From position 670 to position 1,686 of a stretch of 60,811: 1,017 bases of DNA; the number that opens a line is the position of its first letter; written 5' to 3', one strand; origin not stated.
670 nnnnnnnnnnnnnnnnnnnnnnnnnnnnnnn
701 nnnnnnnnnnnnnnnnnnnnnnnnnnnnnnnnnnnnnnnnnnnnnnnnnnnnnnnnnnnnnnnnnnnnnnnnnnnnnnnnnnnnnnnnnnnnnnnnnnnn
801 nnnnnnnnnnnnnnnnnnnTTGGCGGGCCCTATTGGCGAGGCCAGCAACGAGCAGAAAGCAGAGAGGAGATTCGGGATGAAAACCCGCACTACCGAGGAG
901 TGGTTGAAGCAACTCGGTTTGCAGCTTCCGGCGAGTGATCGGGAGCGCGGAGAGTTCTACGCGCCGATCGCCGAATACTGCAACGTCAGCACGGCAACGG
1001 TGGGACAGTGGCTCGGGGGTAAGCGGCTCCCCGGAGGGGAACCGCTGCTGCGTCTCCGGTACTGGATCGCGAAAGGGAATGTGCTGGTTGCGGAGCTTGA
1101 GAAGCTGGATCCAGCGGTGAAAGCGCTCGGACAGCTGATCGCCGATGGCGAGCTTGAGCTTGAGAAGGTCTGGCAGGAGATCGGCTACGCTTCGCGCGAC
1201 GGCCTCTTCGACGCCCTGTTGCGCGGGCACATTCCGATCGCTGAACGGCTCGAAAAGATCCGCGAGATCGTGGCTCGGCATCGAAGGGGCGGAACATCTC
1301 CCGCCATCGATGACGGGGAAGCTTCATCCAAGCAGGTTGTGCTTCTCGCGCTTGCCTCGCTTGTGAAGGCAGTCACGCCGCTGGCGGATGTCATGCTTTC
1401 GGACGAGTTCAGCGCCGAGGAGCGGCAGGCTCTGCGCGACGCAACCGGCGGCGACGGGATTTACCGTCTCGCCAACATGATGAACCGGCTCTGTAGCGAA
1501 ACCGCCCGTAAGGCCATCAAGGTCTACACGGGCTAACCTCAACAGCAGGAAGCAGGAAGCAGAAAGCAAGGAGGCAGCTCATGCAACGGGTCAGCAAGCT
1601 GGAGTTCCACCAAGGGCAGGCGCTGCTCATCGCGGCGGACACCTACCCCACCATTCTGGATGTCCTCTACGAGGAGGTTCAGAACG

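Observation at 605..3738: Accessory module: OB-like protein, double-HTH protein, nuclease-free MORC/GHKL ATPase, basic HTH protein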

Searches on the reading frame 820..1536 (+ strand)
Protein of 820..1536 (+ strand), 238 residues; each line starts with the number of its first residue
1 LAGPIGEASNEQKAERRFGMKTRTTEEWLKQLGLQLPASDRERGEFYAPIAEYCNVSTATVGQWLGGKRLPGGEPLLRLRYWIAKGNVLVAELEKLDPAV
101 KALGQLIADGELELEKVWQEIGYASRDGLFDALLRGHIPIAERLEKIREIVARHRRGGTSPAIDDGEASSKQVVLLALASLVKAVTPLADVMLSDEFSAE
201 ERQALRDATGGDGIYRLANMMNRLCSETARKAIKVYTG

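Call 3: search_protein_families(library=pfam, proteins=[window:820-1536:+], max_evalue=0.1)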
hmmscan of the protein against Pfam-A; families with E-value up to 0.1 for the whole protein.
window:820-1536:+ (238 aa): 2 families
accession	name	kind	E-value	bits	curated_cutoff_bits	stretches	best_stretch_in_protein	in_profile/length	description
PF15466.11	DUF4635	-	0.034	14.1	27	1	71-120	79-126/134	Domain of unknown function (DUF4635)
PF25681.1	Phage_TTP_17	-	0.087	12.9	27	0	84-131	12-55/190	Phage tail tube protein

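Call 4: search_protein_families(library=padloc, proteins=[window:820-1536:+], max_evalue=0.1)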
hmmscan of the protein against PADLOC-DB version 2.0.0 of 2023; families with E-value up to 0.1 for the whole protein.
window:820-1536:+ (238 aa): 1 family
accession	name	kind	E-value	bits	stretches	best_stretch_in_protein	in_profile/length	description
PDLC04133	mad1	-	0.024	12.9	0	50-75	11-36/60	mads_1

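Call 7: search_protein_families(library=ncbifam, proteins=[window:877-1536:+], max_evalue=0.1)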
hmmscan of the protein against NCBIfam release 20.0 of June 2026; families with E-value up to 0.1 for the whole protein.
window:877-1536:+ (219 aa): 0 families

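Call 8: search_protein_families(library=phrogs, proteins=[window:877-1536:+], max_evalue=0.1)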
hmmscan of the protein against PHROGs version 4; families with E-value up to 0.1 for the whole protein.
window:877-1536:+ (219 aa): 0 families

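Call 67: predict_structure(alignment_id=A2)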
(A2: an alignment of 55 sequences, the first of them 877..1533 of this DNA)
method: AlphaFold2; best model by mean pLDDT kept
length: 219 residues; sequences in the alignment: 55
mean_pLDDT: 91.8   pTM: 0.69
mean pLDDT of the five models: 91.8, 91.1, 90.9, 90.9, 90.6
residues with pLDDT >= 90: 175; 70-90: 28; 50-70: 15; < 50: 1
segments of 3 or more residues with pLDDT < 50: none
pLDDT, mean of each block of 10 residues (from residue 1): 95 96 97 98 97 98 96 97 97 96 97 94 97 84 57 87 92 96 97 94 85 68
secondary structure, 60 per line:
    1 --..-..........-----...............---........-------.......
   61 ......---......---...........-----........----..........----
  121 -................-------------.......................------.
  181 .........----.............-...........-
elements in order: H6-15 H21-35 H39-46 H54-66 H72-75 H79-89 H95-102 H107-116 H122-137 H151-173 H180-189 H194-206 H208-218

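Call 70: fold_search(model_id=the predicted structure, library=pdb)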
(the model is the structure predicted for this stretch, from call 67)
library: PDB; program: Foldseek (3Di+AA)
matches with E <= 10: 159; with E <= 0.001: 0
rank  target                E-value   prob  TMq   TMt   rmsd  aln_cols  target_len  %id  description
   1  6xgt_A                4.4e-01  0.87  0.23  0.30  12.7       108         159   15  Crystal structure of cyanase from the thermophilic fungus Thermomyces lanuginosus (released 2021-01-27)
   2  3ivp_D                5.4e-01  0.89  0.26  0.44   8.5       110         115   12  The structure of a possible transposon-related DNA-binding protein from Clostridium difficile 630. (released 2009-09-22)
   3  6xgt_C                7.2e-01  0.77  0.22  0.30  12.8       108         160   15  Crystal structure of cyanase from the thermophilic fungus Thermomyces lanuginosus (released 2021-01-27)
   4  1adr_MODEL_1_A        8.3e-01  0.91  0.20  0.50   5.7        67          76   22  DETERMINATION OF THE NUCLEAR MAGNETIC RESONANCE STRUCTURE OF THE DNA-BINDING DOMAIN OF THE P22 C2 REPRESSOR (1 (released 1994-01-31)
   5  3ivp_B                1.0e+00  0.72  0.24  0.44   8.5       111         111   12  The structure of a possible transposon-related DNA-binding protein from Clostridium difficile 630. (released 2009-09-22)
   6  9a7f_A                1.1e+00  0.30  0.21  0.31  13.9       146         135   14  Integrative model of RGHR-DLDH1 by crosslinking MS and deep learning (released 2024-09-18)
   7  3ivp_C                1.3e+00  0.54  0.21  0.41  12.9       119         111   16  The structure of a possible transposon-related DNA-binding protein from Clostridium difficile 630. (released 2009-09-22)
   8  3lvy_E                1.7e+00  0.09  0.16  0.19  15.7       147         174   11  Crystal Structure of Carboxymuconolactone Decarboxylase Family Protein SMU.961 from Streptococcus mutans (released 2010-03-09)
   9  3ivp_A                1.9e+00  0.51  0.22  0.39  11.9       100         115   16  The structure of a possible transposon-related DNA-binding protein from Clostridium difficile 630. (released 2009-09-22)
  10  8tac_B                2.0e+00  0.89  0.24  0.68   3.1        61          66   23  Designed DNA binding protein (released 2024-08-28)
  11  9f9s_CN               2.2e+00  0.84  0.22  0.34   2.5        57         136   19  Yeast SDD1 Disome with Mbf1 (released 2024-12-04)
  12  6b9t_E                2.4e+00  0.75  0.22  0.12   3.1        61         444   16  Crystal structure of MPnS with substrate 2-hydroxyethylphosphonate (2-HEP) and Fe(II) bound (released 2017-12-20)
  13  9n6x_LX               2.4e+00  0.07  0.14  0.05  15.9       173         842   10  SSU processome maturation and disassembly, State B (released 2025-11-05)
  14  8k42_B                2.4e+00  0.06  0.14  0.05  16.0       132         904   20  Structure of full Banna virus (released 2024-03-27)
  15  8tac_A                2.6e+00  0.84  0.24  0.67   3.0        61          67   23  Designed DNA binding protein (released 2024-08-28)
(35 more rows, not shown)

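Call 82: find_homologous_proteins(query=A2, max_evalue=0.001)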
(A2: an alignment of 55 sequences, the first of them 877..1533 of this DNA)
Query A2 (55 sequences) (219 aa, profile of the alignment): 3 proteins with E <= 0.001 among 8000 candidates.
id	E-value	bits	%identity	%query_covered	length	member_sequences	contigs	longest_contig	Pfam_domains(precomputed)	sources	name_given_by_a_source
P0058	5.4e-55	205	100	100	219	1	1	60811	-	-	-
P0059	5.2e-50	189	32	27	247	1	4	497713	-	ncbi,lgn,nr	ncbi:MAG TPA: hypothetical protein VLF91_05295 [Candidatus Saccharimonadales bacterium]|nr:hypotheti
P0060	3.5e-49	186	22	79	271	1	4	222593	-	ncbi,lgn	-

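Call 91: search_protein_representatives(alignment_id=A2)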
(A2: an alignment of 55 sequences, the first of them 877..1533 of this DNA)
Query: 55 sequences, 252 profile positions. Proteins with E-value up to 0.001 (for the whole library): 1844; up to 1e-10: 1412; up to 1e-30: 750. The best 150 are listed.
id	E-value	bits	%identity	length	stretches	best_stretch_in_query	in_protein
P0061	1.1e-78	281.0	-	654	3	7-190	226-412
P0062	2.7e-78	279.6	-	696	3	6-248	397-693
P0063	1.7e-74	267.2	-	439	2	5-245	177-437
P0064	1.8e-74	267.1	-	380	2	5-242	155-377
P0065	6.0e-73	262.1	-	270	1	2-246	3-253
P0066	4.0e-70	252.8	-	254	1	4-250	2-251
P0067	2.1e-68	247.2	-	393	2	6-244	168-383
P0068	4.5e-67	242.9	-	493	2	9-249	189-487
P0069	6.8e-67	242.3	-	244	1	2-245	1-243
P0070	1.2e-66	241.5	-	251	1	5-249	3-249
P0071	1.6e-66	241.0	-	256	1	5-250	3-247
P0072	9.7e-66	238.5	-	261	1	1-249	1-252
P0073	2.9e-65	236.9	-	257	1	1-245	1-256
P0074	3.3e-65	236.7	-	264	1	6-246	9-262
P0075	5.6e-65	236.0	-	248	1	5-242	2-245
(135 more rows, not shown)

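Call 116: search_protein_families(library=pfam, alignment_id=A2, max_evalue=0.1)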
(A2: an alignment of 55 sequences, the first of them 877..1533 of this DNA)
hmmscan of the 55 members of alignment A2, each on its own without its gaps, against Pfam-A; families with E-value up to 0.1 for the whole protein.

A. member 1, window:877-1533:+ (219 aa): 2 families
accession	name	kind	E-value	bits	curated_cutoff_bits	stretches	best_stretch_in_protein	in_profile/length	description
PF15466.11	DUF4635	-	0.031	14.2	27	1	52-101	79-126/134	Domain of unknown function (DUF4635)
PF25681.1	Phage_TTP_17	-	0.085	13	27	0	65-112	12-55/190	Phage tail tube protein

B. families by the number of members that match (of 55 scanned): 44 families (the first 25 are shown)
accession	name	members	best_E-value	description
PF01381.28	HTH_3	7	1.1e-06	Helix-turn-helix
PF13384.12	HTH_23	7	5.1e-06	Homeodomain-like domain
PF13560.12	HTH_31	6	9.5e-07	Helix-turn-helix domain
PF12728.13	HTH_17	5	1.1e-06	Helix-turn-helix domain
PF13518.12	HTH_28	4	0.012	Helix-turn-helix domain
PF13542.12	HTH_Tnp_ISL3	3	1.4e-05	Helix-turn-helix domain of transposase family ISL3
PF15943.11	YdaS_toxin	3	0.00052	Bacterial toxin YdaS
PF13022.12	HTH_Tnp_1_2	3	0.029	Helix-turn-helix of insertion element transposase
PF13443.12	HTH_26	2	0.0072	Cro/C1-type HTH DNA-binding domain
PF13551.12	HTH_29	2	0.012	Winged helix-turn helix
PF21476.4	PF0610-like_N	2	0.012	PF0610-like, N-terminal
PF20432.4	Xre-like-HTH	2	0.044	Antitoxin Xre-like helix-turn-helix domain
PF24544.1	Ig_TPPC8_3rd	1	0.01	TPPC8 third Ig-like domain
PF08279.18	HTH_11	1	0.012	HTH domain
PF25510.1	Ubiquitin_DCDC1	1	0.013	Doublecortin domain-containing protein 1-like, ubiquitin domain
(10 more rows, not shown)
